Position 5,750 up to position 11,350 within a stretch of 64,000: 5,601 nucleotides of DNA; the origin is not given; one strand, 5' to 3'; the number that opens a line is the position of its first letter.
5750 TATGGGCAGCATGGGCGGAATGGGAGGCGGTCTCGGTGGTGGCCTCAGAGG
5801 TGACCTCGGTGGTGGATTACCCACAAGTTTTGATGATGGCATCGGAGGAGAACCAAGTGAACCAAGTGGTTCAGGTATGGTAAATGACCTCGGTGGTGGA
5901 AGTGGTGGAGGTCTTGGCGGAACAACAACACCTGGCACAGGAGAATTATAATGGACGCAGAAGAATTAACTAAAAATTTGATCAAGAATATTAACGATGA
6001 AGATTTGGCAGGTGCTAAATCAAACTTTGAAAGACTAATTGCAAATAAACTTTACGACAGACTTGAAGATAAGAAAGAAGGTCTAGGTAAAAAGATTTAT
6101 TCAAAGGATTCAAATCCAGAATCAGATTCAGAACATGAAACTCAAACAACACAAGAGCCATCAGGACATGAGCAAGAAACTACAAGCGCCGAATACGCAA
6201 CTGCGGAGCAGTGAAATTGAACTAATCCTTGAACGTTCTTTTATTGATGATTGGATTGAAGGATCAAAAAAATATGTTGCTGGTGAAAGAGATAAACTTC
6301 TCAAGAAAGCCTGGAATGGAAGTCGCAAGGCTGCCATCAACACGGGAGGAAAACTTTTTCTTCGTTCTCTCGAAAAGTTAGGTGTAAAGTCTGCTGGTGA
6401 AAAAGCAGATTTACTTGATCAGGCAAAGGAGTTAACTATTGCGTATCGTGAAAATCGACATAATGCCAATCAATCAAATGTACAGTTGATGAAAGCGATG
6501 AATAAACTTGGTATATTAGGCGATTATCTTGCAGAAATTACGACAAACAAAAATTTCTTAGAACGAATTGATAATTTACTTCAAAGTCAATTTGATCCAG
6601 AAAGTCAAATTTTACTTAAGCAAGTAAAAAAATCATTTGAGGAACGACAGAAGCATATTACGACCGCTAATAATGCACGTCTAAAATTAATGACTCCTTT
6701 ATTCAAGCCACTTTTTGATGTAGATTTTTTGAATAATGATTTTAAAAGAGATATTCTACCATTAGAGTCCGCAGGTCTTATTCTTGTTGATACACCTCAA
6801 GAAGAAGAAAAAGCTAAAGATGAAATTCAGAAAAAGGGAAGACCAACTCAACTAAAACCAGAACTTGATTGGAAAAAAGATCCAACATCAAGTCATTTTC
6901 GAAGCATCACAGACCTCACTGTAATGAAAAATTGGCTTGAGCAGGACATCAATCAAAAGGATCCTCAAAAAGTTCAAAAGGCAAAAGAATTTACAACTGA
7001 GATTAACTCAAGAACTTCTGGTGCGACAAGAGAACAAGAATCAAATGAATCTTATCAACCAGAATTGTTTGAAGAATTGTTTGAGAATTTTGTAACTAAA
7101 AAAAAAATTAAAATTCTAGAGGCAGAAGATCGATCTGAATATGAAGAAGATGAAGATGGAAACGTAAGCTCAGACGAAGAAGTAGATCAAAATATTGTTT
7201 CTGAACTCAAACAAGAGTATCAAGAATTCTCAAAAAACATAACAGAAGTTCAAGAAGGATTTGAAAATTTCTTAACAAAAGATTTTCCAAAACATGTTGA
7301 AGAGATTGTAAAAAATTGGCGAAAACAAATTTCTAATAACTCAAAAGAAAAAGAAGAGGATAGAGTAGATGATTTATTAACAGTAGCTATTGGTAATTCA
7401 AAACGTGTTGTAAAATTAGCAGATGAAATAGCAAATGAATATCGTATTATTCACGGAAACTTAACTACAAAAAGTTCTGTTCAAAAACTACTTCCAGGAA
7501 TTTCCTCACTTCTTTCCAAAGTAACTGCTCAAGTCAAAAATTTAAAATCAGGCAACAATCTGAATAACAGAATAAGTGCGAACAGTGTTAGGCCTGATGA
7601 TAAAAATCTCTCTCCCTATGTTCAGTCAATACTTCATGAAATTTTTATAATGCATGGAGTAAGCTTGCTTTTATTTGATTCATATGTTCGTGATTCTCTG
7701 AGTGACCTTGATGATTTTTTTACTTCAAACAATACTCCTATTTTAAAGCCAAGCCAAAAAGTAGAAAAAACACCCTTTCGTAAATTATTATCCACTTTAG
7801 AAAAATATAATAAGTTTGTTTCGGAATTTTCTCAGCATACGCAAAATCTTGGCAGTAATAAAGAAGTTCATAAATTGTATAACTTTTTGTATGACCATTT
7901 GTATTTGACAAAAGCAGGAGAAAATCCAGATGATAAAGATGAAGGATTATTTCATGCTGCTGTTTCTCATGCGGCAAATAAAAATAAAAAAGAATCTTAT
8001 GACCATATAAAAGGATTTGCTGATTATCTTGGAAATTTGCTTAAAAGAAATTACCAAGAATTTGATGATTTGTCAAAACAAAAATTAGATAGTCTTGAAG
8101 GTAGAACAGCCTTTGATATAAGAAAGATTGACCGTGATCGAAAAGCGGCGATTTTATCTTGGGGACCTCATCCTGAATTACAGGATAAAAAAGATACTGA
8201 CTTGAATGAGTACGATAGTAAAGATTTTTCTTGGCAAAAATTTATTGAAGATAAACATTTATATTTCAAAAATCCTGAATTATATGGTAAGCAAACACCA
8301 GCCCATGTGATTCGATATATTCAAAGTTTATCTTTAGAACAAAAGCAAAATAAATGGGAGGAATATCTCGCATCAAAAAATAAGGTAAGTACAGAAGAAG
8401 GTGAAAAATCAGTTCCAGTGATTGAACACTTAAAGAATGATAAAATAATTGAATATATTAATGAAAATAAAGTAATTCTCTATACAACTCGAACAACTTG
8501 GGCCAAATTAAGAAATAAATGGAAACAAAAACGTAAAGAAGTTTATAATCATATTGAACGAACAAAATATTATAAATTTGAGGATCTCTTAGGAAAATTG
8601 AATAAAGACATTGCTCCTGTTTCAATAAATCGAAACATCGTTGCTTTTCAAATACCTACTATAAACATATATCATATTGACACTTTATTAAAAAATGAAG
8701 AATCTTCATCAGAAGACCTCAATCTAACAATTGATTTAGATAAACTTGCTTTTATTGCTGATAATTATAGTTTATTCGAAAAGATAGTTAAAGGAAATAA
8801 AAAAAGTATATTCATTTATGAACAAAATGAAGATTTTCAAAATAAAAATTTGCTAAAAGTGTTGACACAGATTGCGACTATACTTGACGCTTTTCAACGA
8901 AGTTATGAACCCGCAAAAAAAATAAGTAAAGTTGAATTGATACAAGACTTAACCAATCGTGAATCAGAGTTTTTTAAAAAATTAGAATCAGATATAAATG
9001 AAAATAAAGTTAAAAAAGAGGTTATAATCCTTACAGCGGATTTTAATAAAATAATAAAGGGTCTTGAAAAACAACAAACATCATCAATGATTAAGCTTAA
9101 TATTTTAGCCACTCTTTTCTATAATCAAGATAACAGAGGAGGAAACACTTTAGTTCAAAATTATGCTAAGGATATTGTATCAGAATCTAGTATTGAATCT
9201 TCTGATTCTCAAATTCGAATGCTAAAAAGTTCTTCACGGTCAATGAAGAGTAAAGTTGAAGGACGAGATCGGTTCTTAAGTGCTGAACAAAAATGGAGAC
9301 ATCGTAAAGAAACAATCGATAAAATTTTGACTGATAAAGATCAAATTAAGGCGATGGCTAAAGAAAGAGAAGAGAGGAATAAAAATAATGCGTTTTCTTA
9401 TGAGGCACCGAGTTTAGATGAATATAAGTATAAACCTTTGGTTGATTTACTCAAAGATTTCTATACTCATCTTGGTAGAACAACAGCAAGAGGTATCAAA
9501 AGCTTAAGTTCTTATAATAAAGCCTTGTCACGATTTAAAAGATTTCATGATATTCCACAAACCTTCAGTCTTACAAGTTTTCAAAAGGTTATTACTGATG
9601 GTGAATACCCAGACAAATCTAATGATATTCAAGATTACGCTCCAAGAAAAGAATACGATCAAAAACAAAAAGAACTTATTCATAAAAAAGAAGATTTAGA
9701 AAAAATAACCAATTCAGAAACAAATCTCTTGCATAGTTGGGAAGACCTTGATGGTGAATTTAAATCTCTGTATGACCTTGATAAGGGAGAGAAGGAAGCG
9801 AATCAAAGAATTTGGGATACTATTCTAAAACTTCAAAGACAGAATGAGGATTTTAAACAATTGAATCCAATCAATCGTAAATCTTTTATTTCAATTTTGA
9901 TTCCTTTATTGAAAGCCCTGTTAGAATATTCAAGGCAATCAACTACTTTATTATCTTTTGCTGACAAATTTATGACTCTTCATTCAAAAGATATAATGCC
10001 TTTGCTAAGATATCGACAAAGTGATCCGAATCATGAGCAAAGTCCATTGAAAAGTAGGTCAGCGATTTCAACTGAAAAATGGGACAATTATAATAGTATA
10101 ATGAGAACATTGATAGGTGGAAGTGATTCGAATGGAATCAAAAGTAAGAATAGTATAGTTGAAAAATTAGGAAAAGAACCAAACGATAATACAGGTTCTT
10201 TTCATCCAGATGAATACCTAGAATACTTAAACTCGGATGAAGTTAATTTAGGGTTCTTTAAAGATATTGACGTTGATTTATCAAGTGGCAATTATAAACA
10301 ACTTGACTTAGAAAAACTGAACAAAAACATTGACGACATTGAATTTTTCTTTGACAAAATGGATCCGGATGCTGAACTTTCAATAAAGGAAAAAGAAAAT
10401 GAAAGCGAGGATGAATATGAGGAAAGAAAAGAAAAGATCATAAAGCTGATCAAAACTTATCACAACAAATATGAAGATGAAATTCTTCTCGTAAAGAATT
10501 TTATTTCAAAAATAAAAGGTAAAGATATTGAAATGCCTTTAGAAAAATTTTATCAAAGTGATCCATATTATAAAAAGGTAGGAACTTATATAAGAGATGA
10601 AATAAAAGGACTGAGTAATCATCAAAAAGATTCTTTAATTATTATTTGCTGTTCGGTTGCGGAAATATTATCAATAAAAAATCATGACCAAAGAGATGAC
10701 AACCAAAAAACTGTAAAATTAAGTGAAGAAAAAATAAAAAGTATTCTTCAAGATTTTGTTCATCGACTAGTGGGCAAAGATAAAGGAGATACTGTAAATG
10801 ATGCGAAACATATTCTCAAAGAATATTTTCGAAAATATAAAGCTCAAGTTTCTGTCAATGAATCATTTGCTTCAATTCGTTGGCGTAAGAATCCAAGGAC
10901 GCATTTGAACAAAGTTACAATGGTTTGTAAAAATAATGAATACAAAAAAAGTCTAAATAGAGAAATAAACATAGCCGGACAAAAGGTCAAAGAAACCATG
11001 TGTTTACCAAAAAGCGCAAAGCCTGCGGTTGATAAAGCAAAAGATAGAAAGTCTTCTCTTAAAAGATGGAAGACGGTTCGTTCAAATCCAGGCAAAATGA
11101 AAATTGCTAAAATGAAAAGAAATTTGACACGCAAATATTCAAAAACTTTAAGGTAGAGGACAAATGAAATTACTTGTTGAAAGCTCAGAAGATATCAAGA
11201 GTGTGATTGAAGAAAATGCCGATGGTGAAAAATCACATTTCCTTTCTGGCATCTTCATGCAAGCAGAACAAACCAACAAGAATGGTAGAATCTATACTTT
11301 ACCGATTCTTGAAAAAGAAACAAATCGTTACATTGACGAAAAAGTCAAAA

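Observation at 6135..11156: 1673-aa protein in the gp68 slot: gp68-like domain fused to ~1570 aa of cargo with protease-site-like boundaries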

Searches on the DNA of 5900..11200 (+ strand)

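Call 7: search_dna_similar(query=window:5900-11200:+, collection=phages, mode=near, max_rows=25)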
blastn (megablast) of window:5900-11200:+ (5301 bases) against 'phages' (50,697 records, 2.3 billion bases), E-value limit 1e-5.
No match.

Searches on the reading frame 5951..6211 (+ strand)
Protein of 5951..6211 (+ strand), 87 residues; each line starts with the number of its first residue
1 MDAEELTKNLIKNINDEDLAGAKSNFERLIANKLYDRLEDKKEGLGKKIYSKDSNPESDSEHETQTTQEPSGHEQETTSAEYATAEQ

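Call 4: search_protein_families(library=phrogs, proteins=[window:5951-6211:+])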
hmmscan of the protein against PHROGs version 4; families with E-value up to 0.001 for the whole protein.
window:5951-6211:+ (87 aa): 1 family
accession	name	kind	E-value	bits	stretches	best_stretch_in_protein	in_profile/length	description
phrog_1064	-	head and packaging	3.3e-05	25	1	8-75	2-69/81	prohead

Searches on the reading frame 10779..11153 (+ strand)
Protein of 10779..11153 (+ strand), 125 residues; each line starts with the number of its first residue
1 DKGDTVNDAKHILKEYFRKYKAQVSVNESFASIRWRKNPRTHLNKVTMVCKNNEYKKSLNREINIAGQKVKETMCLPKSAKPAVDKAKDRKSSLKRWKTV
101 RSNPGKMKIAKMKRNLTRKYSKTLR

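Call 55: search_protein_representatives(alignment_id=A4)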
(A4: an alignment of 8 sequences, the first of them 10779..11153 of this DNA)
Query: 8 sequences, 124 profile positions. Proteins with E-value up to 0.001 (for the whole library): 23; up to 1e-10: 22; up to 1e-30: 19. The best 23 are listed.
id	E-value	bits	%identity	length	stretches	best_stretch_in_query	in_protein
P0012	4.7e-53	194.5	-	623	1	2-124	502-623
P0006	1.7e-52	192.7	-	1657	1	2-124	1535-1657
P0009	4.4e-52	191.4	-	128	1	2-124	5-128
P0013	2.3e-51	189.1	-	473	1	7-124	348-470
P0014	2.4e-51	189.0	-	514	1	12-124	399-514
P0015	2.9e-51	188.7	-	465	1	4-124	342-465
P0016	2.0e-50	186.0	-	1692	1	2-124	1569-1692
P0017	4.6e-50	184.9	-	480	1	8-124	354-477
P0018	2.5e-49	182.5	-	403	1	3-124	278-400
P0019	2.7e-47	175.9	-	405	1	4-124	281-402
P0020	7.8e-46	171.2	-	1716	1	3-124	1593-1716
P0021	1.9e-44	166.7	-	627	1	6-124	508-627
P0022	6.6e-39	148.8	-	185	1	7-124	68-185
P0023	9.7e-37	141.8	-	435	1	8-100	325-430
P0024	1.1e-35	138.5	-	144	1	8-124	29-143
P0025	6.0e-34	132.8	-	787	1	7-124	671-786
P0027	7.2e-32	126.1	-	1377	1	11-124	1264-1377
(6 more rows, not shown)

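Call 85: find_encoding_contigs(protein=P0022, flank=6000, max_places=3)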
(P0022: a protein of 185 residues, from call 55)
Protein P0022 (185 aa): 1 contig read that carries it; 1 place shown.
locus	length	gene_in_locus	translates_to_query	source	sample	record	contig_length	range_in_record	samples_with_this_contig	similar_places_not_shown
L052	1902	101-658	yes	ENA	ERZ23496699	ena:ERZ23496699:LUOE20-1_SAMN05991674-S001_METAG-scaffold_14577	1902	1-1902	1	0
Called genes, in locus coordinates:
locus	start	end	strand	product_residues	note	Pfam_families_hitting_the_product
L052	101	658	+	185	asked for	-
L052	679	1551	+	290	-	PF03420:Peptidase_S77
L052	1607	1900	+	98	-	?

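Call 86: find_encoding_contigs(protein=P0024, flank=6000, max_places=3)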
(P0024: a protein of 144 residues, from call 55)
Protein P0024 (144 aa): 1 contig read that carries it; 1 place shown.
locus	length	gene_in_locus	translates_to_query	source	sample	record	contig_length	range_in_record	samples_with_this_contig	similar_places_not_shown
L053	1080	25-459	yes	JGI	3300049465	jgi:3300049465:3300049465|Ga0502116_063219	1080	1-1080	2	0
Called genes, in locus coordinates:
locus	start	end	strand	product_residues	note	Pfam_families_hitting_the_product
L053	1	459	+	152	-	?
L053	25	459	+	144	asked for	-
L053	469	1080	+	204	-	?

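Call 90: search_solved_structures(query=A4, max_evalue=10)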
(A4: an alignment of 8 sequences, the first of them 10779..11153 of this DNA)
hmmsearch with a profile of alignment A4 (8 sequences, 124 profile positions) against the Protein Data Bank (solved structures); distinct sequences matched with E-value up to 10: 3.
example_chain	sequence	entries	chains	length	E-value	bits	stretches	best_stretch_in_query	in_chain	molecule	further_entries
1ihr_A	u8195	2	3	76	0.62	13.2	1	78-105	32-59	TonB protein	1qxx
2gsk_B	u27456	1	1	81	0.85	12.7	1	78-105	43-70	protein TONB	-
1u07_A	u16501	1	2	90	0.88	12.7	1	78-105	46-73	TonB protein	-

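Call 91: search_protein_families(library=ncbifam, proteins=[P0012, P0025, P0027], max_evalue=1)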
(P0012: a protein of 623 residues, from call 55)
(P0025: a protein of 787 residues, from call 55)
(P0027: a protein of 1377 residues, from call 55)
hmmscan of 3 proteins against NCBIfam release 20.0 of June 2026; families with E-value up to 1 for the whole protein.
P0012 (623 aa): 3 families
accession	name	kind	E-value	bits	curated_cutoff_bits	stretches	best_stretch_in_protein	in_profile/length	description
TIGR03222.1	benzo_boxC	equivalog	0.026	13.3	712.3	0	346-388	135-177/548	2,3-epoxybenzoyl-CoA dihydrolase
TIGR00636.1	PduO_Nterm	equivalog_domain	0.058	13.1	108.45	1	85-142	50-105/171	cob(I)yrinic acid a,c-diamide adenosyltransferase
NF006465.1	PRK08868.1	equivalog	0.068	13.6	154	1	442-499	26-86/134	flagellar protein FlaG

P0025 (787 aa): 1 family
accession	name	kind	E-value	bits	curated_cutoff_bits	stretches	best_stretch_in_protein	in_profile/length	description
NF041860.1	silencer_MvaT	exception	0.28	11.4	180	1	516-561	18-63/125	histone-like nucleoid-structuring protein MvaT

P0027 (1377 aa): 0 families
